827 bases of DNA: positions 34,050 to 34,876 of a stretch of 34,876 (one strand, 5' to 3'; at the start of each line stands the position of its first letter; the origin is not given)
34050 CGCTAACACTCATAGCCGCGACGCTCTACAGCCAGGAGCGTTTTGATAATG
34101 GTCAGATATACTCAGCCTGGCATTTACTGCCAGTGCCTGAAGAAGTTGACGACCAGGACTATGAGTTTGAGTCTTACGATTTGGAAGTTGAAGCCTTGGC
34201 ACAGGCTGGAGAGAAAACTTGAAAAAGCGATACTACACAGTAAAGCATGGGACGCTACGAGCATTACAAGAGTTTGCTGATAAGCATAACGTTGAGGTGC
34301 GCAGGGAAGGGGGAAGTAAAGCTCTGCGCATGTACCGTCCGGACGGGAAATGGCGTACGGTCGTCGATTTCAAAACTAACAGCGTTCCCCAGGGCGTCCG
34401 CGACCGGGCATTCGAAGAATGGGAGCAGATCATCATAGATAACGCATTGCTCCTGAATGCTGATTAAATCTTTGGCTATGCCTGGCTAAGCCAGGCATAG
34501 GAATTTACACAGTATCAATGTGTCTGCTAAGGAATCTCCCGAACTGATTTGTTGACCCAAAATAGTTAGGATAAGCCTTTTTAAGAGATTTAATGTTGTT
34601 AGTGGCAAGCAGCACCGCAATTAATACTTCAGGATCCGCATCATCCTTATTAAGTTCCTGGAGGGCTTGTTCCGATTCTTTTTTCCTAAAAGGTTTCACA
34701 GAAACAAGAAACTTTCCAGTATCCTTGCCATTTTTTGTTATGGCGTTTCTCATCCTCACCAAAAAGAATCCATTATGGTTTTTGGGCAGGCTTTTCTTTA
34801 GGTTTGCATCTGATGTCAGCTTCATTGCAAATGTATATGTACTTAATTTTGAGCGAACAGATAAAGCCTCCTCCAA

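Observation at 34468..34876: Convergent AT-rich partial gene where P1 carries mod/res: variable cargo at a defence hotspot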

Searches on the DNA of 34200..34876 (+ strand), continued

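Call 68: search_dna_similar(query=L001:9269-10539:+, collection=plasmids, mode=near, max_rows=40)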
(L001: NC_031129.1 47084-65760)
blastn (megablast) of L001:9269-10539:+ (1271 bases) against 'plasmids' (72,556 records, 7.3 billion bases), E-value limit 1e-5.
Records with a match: 22; places in all: 23; records where one place covers at least 80% of the query: 21.
Best place of each record, by identity: >=99% 22.
By first word of the organism name: Escherichia 15; Salmonella 4; Klebsiella 3.
By predicted mobility (MOB-suite, as given by PLSDB): non-mobilizable 19; mobilizable 2; conjugative 1.
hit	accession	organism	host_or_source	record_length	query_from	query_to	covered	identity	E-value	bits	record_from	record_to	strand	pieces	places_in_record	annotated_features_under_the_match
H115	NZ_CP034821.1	Salmonella sp. SSDFZ54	cell culture,feces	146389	1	1271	100%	100.0%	0e+0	2348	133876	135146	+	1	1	RelA/SpoT domain-containing protein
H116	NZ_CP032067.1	Escherichia coli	Avian,Pure culture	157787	1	1271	100%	100.0%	0e+0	2348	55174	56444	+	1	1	RelA/SpoT domain-containing protein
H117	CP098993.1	Escherichia coli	culture,Pooled faeces sample collected ...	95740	1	1271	100%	100.0%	0e+0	2348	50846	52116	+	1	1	RelA/SpoT domain-containing protein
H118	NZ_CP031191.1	Salmonella enterica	Gallus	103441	1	1271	100%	100.0%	0e+0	2348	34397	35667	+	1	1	RelA/SpoT domain-containing protein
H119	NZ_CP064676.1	Salmonella sp. SJTUF14076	Chicken faeces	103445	1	1271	100%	100.0%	0e+0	2348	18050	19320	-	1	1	RelA/SpoT domain-containing protein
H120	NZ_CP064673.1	Salmonella sp. SJTUF14146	Chicken meat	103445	1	1271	100%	100.0%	0e+0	2348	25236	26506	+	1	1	RelA/SpoT domain-containing protein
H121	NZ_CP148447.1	Escherichia coli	Chicken,single cell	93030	1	1271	100%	100.0%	0e+0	2348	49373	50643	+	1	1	RelA/SpoT domain-containing protein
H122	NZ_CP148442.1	Escherichia coli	Chicken,single cell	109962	1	1271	100%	100.0%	0e+0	2348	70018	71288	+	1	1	RelA/SpoT domain-containing protein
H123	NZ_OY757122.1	Escherichia coli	hen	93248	1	1271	100%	100.0%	0e+0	2348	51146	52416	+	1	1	RelA/SpoT domain-containing protein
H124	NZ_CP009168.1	Escherichia coli 1303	Bos taurus,udder,udder acute mastitis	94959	1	1271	100%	99.9%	0e+0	2342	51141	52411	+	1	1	RelA/SpoT domain-containing protein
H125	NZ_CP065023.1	Escherichia coli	mixed culture,swine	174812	1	1271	100%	99.9%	0e+0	2342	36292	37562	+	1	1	RelA/SpoT domain-containing protein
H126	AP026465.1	Escherichia coli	whole organism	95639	1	1271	100%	99.9%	0e+0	2342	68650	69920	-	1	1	(p)ppGpp synthetase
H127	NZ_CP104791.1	Escherichia coli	-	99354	1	1271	100%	99.9%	0e+0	2342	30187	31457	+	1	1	RelA/SpoT domain-containing protein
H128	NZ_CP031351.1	Escherichia coli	Cattle,whole organism,feces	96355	1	1271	100%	99.9%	0e+0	2342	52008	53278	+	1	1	RelA/SpoT domain-containing protein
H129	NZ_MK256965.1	Escherichia coli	wastewater treatment plant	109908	1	1271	100%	99.9%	0e+0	2342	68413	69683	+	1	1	RelA/SpoT domain-containing protein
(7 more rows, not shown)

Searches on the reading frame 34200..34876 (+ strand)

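Call 10: search_solved_structures(query=L001:9309-10427:-, show_alignments=1)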
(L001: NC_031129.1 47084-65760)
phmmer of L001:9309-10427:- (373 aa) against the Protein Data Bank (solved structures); distinct sequences matched with E-value up to 0.001: 10.
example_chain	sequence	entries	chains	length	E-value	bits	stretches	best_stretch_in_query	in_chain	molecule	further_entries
7ztb_A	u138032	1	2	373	1.4e-250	833.5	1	1-373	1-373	RelA/SpoT family protein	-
9erv_A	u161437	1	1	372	8e-250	831.1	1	2-373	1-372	RelA/SpoT family protein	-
2be3_A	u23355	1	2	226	1.8e-07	34.1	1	66-194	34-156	GTP pyrophosphokinase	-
6ewz_A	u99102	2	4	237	2.8e-06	30.2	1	59-193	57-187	GTP pyrophosphokinase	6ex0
6fgj_A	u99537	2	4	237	2.8e-06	30.1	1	59-193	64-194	GTP pyrophosphokinase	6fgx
6fgk_A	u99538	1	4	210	9.9e-06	28.3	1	78-195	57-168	GTP pyrophosphokinase YwaC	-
3l9d_A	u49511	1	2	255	3.3e-05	26.6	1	99-194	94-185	Putative GTP pyrophosphokinase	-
5f2v_V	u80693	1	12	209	0.0002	24.1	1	76-194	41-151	GTP pyrophosphokinase YjbM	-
5ded_D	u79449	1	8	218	0.00022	23.9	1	76-194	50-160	GTP pyrophosphokinase YjbM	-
5dec_A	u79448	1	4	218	0.00022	23.9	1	76-194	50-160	GTP pyrophosphokinase YjbM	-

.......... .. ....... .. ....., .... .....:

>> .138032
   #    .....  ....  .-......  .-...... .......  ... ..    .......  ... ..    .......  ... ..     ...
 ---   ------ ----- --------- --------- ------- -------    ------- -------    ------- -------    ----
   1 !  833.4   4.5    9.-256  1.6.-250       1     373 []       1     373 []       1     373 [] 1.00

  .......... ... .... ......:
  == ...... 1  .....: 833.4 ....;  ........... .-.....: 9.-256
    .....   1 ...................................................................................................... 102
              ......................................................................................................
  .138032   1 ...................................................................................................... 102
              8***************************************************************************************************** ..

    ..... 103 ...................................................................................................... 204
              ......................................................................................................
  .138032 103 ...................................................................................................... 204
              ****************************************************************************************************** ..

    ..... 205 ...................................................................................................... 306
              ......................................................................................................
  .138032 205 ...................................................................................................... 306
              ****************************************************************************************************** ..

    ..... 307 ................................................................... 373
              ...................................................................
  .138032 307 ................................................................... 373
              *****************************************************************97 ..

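Call 13: search_protein_families(library=padloc, proteins=[L001:9309-10427:-], max_evalue=0.01)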
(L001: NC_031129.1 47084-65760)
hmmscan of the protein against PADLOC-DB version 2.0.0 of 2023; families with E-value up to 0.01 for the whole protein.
L001:9309-10427:- (373 aa): 1 family
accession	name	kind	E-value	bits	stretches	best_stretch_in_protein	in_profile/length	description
PDLC04999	PDC-S33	-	7e-87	290.1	1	11-370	4-342/349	-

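Call 14: search_protein_families(library=pfam, proteins=[L001:9309-10427:-], max_evalue=0.01)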
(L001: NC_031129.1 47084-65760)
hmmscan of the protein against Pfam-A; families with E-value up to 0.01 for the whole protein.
L001:9309-10427:- (373 aa): 1 family
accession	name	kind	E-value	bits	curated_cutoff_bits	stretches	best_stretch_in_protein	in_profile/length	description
PF04607.23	RelA_SpoT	-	3e-13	50.5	27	1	79-193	2-99/113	Region found in RelA / SpoT proteins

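Call 24: search_dna_similar(query=L001:9309-10427:-, collection=phages, mode=protein, max_rows=40)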
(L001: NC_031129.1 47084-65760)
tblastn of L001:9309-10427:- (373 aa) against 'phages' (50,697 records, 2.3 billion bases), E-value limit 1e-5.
Records with a match: 5; places in all: 5; records where one place covers at least 80% of the query: 3.
Best place of each record, by identity: >=99% 2; 60-80% 1; <60% 2.
By first word of the organism name: Salmonella 2; Bacteriophage 2; Escherichia 1.
By host as written in the record: Salmonella enterica subsp. enterica serovar Indiana J46 2; - 2; Escherichia coli 1.
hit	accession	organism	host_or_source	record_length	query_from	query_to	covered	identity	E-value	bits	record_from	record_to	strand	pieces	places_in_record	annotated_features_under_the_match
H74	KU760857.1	Salmonella phage SJ46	Salmonella enterica subsp. enterica ...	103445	1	373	100%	100.0%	0e+0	774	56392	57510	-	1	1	RelA/SpoT family protein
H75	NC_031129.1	Salmonella phage SJ46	Salmonella enterica subsp. enterica ...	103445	1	373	100%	100.0%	0e+0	774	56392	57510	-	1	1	RelA/SpoT family protein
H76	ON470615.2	Escherichia phage vB_EcoM-673R5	Escherichia coli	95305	1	357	96%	71.4%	3e-85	550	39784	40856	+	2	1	RelA/SpoT family protein | hypothetical protein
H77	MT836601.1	Bacteriophage sp.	human fecal samples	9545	55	193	37%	31.4%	1e-6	56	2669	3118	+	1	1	record has no annotation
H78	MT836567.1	Bacteriophage sp.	human fecal samples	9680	76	193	32%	31.2%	2e-6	56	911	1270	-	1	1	record has no annotation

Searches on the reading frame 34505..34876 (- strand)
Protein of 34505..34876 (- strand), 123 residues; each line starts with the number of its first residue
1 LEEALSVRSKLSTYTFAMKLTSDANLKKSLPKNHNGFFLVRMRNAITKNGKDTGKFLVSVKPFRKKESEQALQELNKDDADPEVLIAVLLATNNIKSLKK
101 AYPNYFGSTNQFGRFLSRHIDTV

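Call 11: search_solved_structures(query=window:34508-34876:-, show_alignments=1)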
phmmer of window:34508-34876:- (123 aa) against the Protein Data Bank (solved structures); distinct sequences matched with E-value up to 0.001: 2.
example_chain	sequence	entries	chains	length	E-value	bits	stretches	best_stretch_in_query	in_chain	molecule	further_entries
9erv_A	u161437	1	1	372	6.2e-76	255.2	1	1-123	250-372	RelA/SpoT family protein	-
7ztb_A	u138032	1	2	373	6.2e-76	255.2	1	1-123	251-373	RelA/SpoT family protein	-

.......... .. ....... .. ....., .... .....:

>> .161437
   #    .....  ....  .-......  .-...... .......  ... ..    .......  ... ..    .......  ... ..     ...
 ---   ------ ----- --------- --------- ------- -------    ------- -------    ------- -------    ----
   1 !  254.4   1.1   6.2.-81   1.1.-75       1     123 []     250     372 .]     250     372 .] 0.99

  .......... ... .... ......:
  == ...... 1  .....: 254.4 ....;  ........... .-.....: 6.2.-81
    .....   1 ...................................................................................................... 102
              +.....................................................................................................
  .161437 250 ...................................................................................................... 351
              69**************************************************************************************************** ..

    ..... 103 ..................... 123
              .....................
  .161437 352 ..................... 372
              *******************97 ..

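Call 13: search_protein_families(library=padloc, proteins=[window:34508-34876:-], max_evalue=0.01)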
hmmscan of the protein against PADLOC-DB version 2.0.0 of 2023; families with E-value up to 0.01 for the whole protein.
window:34508-34876:- (123 aa): 1 family
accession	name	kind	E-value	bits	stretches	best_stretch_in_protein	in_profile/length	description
PDLC04999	PDC-S33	-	7.9e-13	46.5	1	2-120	236-342/349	-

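Call 14: search_protein_families(library=pfam, proteins=[window:34508-34876:-], max_evalue=0.01)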
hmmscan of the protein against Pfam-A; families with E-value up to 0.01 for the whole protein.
window:34508-34876:- (123 aa): 0 families

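Call 78: list_cluster_members(proteins=[L001:9309-10427:-, window:34508-34876:-, L019:20654-21205:-, L019:19794-20432:+])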
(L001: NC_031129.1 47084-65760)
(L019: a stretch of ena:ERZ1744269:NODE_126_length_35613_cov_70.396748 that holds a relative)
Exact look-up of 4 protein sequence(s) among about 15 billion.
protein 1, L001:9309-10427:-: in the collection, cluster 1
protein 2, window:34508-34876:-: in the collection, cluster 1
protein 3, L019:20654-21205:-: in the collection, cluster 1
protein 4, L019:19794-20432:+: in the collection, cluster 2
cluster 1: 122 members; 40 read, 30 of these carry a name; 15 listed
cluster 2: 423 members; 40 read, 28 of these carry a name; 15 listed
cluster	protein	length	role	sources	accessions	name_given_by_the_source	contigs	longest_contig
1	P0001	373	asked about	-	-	TPA: RelA/SpoT domain-containing protein [Escherichia coli] | RelA/SpoT domain-containing protein n=10 Tax=root TaxID=1 RepID=A0A0V9RDL4_ECOLX | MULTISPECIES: RelA/SpoT domain-containing protein [Enterobacteriaceae]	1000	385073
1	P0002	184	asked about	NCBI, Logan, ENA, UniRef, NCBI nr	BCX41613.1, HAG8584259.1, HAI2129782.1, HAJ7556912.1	RelA/SpoT domain-containing protein [Escherichia coli] | RelA/SpoT domain-containing protein n=1 Tax=Escherichia coli TaxID=562 RepID=UPI00175C4BFA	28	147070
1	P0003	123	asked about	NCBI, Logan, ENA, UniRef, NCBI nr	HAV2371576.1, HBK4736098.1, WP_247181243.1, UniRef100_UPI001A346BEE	TPA: hypothetical protein JHW78_000940 [Escherichia coli] | hypothetical protein n=1 Tax=Escherichia coli TaxID=562 RepID=UPI001A346BEE | hypothetical protein [Escherichia coli]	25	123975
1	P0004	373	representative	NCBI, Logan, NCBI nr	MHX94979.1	GTP pyrophosphokinase [Escherichia coli]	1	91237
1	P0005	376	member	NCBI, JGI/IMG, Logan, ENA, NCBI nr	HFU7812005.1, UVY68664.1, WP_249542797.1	MAG: hypothetical protein [Bacteriophage sp.] | ppGpp synthetase/RelA/SpoT-type nucleotidyltranferase | RelA/SpoT domain-containing protein [Escherichia coli]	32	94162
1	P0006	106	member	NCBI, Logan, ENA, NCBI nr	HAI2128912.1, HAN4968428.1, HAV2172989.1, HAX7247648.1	hypothetical protein ACRW5W_19750 [Escherichia coli] | hypothetical protein [Escherichia coli]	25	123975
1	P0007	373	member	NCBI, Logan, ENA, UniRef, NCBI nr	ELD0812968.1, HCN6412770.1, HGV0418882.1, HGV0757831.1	RelA/SpoT domain-containing protein [Escherichia coli] | RelA/SpoT domain-containing protein n=1 Tax=Escherichia coli TaxID=562 RepID=UPI00286242A9 | RelA/SpoT domain-containing protein [Salmonella enterica]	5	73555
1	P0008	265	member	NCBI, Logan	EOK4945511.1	GTP pyrophosphokinase [Escherichia coli]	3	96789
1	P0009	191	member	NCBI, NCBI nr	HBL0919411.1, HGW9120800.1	TPA: GTP pyrophosphokinase, partial [Escherichia coli] | GTP pyrophosphokinase [Escherichia coli]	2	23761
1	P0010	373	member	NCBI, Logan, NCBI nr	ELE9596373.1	RelA/SpoT domain-containing protein [Escherichia coli]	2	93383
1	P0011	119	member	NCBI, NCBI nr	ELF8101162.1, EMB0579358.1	GTP pyrophosphokinase, partial [Escherichia coli] | GTP pyrophosphokinase [Salmonella enterica subsp. enterica serovar Rissen]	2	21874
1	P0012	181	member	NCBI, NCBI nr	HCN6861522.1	TPA: RelA/SpoT domain-containing protein, partial [Escherichia coli] | RelA/SpoT domain-containing protein [Escherichia coli]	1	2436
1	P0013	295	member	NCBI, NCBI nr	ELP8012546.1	RelA/SpoT domain-containing protein, partial [Escherichia coli] | RelA/SpoT domain-containing protein [Escherichia coli]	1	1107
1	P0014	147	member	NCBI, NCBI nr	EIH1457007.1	GTP pyrophosphokinase, partial [Escherichia coli] | GTP pyrophosphokinase [Escherichia coli]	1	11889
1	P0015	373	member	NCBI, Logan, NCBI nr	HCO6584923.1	TPA: RelA/SpoT domain-containing protein [Escherichia coli] | RelA/SpoT domain-containing protein [Escherichia coli]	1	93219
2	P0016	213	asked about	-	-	MBL fold metallo-hydrolase [Salmonella enterica] | flavorubredoxin | Anaerobic nitric oxide reductase flavorubredoxin n=70 Tax=Gammaproteobacteria TaxID=1236 ...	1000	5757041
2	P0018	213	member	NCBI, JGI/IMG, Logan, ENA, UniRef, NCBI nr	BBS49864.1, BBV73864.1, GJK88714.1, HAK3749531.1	TPA: MBL fold metallo-hydrolase [Citrobacter freundii] | flavorubredoxin | MBL fold metallo-hydrolase n=6 Tax=Bacteria TaxID=2 RepID=A0ABD5C733_ECOLX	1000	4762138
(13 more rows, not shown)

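Call 80: find_encoding_contigs(protein=window:34505-34876:-, flank=10000, max_places=8)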
Protein window:34505-34876:- (123 aa): 24 contigs read that carry it; 8 places shown.
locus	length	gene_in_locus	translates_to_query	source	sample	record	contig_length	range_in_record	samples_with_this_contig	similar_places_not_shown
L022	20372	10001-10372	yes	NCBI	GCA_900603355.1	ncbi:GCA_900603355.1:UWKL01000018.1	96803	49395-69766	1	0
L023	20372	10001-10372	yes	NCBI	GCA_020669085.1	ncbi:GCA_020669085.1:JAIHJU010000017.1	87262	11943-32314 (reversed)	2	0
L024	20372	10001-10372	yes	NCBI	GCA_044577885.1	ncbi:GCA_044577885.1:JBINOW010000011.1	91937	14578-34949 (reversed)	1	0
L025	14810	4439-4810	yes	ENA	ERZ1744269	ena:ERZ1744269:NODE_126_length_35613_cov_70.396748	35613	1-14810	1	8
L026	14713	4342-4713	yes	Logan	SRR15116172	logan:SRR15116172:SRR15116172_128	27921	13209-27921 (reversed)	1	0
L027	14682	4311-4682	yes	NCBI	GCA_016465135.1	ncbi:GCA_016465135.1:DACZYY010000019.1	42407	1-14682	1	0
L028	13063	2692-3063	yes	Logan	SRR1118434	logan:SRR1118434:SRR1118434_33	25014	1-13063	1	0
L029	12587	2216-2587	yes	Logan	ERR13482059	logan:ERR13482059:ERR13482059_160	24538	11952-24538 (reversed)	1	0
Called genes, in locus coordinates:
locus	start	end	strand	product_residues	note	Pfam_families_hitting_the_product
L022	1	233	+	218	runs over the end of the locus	-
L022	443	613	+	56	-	-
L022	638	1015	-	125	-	PF27008:Phage_P7_repressor_C1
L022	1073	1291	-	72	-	PF27008:Phage_P7_repressor_C1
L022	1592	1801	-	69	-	-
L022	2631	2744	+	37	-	-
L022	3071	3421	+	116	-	PF00589:Phage_integrase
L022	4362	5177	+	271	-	-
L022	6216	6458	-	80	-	-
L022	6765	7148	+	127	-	PF13700:DUF4158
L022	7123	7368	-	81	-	-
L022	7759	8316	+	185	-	PF16786:RecA_dep_nuc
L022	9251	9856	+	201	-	PF04607:RelA_SpoT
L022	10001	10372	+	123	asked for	-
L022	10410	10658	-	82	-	-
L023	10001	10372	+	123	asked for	-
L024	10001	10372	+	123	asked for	-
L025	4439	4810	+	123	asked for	-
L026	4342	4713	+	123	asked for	-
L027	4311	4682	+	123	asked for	-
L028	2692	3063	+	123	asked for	-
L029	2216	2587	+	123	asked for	-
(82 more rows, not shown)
